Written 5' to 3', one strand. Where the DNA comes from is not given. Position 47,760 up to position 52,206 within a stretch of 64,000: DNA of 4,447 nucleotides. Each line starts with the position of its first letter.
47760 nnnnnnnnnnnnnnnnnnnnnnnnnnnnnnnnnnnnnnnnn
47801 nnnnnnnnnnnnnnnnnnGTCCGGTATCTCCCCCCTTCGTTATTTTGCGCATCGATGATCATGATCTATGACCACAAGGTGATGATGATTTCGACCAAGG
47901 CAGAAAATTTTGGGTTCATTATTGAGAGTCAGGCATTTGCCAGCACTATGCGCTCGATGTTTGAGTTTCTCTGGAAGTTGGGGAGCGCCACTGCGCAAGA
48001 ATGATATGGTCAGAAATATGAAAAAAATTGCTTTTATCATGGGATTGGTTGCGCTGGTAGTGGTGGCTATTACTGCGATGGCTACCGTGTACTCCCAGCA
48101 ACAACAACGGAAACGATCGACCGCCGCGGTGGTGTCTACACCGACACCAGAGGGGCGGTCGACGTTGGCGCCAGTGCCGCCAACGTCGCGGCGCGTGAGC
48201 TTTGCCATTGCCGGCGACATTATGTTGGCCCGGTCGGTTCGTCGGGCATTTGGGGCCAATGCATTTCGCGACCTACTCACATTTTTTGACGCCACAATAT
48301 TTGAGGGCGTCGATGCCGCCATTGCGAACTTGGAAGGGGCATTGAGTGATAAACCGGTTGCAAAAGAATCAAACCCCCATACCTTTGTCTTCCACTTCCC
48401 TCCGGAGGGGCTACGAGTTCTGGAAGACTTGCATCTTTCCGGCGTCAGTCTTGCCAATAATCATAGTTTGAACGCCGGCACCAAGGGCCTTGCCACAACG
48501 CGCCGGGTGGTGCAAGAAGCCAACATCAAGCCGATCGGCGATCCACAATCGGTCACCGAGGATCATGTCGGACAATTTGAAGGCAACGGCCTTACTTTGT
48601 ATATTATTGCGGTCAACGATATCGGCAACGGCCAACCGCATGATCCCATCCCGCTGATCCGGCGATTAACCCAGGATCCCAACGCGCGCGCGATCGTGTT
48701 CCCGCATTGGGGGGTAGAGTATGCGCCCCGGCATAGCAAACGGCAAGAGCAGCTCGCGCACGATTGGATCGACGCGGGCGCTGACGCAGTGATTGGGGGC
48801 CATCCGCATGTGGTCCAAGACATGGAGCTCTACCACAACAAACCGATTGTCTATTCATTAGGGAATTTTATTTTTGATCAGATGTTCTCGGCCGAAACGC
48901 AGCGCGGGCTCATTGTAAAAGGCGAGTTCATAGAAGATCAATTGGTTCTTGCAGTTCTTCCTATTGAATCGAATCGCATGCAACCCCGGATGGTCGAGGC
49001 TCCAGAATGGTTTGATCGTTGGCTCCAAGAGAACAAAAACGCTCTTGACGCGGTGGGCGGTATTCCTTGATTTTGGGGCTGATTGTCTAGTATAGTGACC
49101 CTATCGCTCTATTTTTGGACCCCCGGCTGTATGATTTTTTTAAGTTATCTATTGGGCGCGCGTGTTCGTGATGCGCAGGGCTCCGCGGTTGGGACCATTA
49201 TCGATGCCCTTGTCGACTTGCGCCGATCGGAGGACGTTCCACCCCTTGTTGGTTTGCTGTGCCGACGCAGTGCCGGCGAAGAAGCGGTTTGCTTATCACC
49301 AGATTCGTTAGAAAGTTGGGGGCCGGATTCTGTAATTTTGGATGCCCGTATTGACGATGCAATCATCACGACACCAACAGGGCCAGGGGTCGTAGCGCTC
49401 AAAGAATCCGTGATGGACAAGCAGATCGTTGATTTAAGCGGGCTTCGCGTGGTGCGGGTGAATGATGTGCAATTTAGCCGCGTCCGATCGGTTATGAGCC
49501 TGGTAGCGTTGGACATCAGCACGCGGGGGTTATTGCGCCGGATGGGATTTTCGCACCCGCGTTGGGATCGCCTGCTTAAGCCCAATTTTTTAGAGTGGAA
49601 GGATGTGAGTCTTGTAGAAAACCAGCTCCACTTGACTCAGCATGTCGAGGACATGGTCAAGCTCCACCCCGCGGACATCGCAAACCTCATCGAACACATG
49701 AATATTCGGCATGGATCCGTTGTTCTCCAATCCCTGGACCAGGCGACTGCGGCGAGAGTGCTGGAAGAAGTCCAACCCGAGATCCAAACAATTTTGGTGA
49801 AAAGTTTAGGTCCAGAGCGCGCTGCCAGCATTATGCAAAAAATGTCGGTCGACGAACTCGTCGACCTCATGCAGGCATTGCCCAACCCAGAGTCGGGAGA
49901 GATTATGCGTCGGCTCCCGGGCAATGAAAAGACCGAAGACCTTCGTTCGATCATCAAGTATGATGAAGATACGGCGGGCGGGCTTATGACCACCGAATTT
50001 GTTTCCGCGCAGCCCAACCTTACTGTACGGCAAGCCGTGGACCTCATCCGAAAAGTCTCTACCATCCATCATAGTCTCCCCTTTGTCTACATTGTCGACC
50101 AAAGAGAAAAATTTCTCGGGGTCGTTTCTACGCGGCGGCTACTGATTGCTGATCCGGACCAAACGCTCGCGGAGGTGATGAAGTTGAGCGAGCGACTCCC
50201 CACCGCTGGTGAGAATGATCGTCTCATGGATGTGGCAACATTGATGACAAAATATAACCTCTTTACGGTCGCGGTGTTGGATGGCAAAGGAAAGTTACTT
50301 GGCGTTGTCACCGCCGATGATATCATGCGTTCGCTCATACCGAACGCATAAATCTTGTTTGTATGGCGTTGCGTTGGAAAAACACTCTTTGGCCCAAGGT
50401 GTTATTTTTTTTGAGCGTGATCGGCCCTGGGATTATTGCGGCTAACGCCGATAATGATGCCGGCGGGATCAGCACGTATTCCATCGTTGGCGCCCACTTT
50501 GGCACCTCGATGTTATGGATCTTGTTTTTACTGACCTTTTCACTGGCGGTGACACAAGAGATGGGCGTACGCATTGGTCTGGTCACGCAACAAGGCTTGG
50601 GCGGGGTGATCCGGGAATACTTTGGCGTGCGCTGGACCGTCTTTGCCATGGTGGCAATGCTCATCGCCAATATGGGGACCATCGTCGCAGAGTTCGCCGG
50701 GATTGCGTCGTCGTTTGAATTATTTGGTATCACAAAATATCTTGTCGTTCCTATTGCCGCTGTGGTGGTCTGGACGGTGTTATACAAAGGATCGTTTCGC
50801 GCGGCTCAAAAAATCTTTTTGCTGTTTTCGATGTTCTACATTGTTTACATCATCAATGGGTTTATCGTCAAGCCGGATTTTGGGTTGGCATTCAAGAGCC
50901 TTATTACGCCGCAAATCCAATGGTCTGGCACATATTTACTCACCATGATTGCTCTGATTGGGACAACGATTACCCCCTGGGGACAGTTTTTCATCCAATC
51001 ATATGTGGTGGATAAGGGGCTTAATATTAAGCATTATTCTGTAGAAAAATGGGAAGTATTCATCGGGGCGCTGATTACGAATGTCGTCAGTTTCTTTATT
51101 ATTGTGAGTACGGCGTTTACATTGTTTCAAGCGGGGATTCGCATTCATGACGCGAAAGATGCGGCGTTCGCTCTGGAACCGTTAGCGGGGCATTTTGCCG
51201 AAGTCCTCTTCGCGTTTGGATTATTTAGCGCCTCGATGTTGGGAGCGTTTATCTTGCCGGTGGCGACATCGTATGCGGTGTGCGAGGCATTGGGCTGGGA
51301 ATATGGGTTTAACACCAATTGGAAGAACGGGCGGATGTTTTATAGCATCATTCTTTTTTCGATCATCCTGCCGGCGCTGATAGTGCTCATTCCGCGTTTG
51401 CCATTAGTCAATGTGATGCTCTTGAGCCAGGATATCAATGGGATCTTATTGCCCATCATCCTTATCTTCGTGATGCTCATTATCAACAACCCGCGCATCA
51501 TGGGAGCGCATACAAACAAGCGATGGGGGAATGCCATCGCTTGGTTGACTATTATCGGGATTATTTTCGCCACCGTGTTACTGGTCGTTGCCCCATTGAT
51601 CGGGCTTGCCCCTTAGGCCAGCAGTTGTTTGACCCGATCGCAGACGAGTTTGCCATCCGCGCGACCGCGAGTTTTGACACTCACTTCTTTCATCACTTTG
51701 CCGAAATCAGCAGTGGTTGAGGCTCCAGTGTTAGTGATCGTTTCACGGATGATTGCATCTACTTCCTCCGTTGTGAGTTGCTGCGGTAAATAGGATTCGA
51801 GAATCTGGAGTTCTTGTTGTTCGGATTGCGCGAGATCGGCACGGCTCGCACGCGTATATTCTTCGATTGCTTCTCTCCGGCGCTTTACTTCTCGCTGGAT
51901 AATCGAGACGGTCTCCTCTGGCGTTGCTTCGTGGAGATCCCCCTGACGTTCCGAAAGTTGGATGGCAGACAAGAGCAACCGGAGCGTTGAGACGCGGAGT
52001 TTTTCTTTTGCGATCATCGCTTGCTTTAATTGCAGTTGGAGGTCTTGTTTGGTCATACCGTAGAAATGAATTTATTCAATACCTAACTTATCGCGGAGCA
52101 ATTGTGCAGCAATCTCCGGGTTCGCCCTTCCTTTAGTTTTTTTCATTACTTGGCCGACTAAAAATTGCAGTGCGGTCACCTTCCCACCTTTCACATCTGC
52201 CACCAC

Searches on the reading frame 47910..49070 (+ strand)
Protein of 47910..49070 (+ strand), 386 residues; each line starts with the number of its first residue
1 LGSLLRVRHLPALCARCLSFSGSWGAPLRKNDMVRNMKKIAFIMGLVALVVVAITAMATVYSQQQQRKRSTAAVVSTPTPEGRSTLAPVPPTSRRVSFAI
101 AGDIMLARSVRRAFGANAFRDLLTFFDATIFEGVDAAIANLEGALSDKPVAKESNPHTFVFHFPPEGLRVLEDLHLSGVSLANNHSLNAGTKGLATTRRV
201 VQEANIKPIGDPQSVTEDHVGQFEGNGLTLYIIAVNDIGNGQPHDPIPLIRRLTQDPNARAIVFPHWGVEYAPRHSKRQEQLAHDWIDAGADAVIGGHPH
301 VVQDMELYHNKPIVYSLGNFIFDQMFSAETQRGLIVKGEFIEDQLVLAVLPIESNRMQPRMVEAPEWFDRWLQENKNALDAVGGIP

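Call 104: search_protein_families(library=pfam, proteins=[window:47910-49070:+])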
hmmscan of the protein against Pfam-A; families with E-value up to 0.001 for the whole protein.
window:47910-49070:+ (386 aa): 1 family
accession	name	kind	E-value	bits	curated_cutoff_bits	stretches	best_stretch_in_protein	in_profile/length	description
PF09587.15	PGA_cap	-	4.9e-49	167.5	27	1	99-324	3-255/255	Bacterial capsule synthesis protein PGA_cap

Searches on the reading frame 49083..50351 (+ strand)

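Call 104: search_protein_families(library=pfam, proteins=[window:49083-50351:+])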
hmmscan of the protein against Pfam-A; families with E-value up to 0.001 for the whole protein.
window:49083-50351:+ (422 aa): 3 families
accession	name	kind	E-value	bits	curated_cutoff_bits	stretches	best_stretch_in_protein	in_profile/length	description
PF03448.22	MgtE_N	-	6.1e-23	81.7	25.9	1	194-296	1-102/102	MgtE intracellular N domain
PF00571.33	CBS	-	4.2e-18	65.9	24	2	369-418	6-55/57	CBS domain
PF14841.11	FliG_M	-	2.6e-05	24.8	25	0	196-240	1-45/76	FliG middle domain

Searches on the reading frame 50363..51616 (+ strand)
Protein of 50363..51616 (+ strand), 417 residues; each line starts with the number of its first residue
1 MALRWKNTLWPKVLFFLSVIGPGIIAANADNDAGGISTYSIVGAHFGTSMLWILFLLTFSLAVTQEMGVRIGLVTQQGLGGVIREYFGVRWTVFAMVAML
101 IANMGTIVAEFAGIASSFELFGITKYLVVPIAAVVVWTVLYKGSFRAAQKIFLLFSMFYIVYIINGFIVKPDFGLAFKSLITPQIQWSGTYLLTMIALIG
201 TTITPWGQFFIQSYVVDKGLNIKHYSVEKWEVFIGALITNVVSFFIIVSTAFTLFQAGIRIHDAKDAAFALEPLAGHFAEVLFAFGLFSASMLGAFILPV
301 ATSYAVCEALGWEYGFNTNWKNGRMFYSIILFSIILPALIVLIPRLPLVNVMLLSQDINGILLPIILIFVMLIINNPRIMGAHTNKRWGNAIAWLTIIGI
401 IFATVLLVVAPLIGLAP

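Call 76: search_protein_families(library=pfam, proteins=[window:50363-51616:+])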
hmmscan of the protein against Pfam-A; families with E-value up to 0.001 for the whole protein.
window:50363-51616:+ (417 aa): 1 family
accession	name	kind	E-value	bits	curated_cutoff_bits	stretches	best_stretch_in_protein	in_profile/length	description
PF01566.24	Nramp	-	3.6e-85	286.6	29.8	1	36-386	1-356/357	Natural resistance-associated macrophage protein-like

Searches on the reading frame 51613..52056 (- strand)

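Call 76: search_protein_families(library=pfam, proteins=[window:51613-52056:-])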
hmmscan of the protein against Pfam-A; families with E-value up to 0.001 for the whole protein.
window:51613-52056:- (147 aa): 1 family
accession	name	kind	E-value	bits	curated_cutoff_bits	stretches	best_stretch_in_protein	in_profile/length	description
PF09424.15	YqeY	-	1.1e-44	152.4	27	1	3-146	1-143/143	Yqey-like protein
